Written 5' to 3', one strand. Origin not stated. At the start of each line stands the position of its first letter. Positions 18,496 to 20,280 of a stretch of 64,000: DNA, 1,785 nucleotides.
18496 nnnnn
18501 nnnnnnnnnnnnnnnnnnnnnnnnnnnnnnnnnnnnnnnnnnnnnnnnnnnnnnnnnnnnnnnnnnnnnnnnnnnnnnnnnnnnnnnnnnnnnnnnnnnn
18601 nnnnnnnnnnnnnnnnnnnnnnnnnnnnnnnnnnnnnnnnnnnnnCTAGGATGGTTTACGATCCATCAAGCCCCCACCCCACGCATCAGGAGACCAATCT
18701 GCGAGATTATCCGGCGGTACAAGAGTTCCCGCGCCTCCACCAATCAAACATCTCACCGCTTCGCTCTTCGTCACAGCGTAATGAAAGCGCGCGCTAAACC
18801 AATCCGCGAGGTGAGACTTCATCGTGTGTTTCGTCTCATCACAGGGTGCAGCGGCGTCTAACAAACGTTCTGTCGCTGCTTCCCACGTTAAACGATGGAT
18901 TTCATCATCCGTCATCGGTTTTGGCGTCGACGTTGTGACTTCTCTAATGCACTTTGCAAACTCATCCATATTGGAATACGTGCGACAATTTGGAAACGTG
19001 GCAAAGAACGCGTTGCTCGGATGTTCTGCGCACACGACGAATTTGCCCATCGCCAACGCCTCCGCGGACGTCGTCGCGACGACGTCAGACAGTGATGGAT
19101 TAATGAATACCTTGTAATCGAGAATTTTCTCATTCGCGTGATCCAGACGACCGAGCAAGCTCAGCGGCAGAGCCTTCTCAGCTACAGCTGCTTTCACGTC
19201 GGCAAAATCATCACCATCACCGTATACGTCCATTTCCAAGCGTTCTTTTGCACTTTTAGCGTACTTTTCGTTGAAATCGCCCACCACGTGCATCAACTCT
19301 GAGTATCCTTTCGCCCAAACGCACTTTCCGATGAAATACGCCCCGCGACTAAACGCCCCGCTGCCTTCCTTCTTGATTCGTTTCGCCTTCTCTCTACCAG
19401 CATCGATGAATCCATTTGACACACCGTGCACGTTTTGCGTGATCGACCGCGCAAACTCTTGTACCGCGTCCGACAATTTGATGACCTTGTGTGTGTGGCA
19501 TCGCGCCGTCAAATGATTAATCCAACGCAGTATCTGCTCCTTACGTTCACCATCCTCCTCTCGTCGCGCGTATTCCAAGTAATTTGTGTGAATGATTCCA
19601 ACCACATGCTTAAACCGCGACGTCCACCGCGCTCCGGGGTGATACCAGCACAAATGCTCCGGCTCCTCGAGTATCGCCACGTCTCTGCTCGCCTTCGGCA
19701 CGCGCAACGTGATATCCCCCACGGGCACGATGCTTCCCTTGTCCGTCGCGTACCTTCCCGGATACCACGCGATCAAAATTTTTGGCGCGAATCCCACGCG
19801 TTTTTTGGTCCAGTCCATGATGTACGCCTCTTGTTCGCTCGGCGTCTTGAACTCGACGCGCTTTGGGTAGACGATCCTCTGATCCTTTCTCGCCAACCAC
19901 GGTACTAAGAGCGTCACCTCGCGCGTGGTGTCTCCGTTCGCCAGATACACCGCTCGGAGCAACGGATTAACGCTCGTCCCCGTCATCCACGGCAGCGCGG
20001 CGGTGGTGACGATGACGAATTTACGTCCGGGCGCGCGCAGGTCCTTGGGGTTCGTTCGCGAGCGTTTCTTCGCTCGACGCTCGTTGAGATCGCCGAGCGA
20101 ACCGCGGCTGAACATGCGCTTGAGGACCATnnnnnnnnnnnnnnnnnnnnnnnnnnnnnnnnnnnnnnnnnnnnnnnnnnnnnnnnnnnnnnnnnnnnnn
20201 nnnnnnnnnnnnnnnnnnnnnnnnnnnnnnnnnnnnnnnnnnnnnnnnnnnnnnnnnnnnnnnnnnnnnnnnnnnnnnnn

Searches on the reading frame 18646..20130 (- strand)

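Call 52: search_protein_families(library=pfam, proteins=[window:18646-20130:-], max_evalue=0.0001)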
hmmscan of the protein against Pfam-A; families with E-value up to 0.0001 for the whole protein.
window:18646-20130:- (494 aa): 2 families
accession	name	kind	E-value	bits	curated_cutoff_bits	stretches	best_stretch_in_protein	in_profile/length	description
PF13692.12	Glyco_trans_1_4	-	1.9e-06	28.6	27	1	266-372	6-110/142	Glycosyl transferases group 1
PF00534.26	Glycos_transf_1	-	1.3e-05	25.3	26.4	1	264-373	18-127/172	Glycosyl transferases group 1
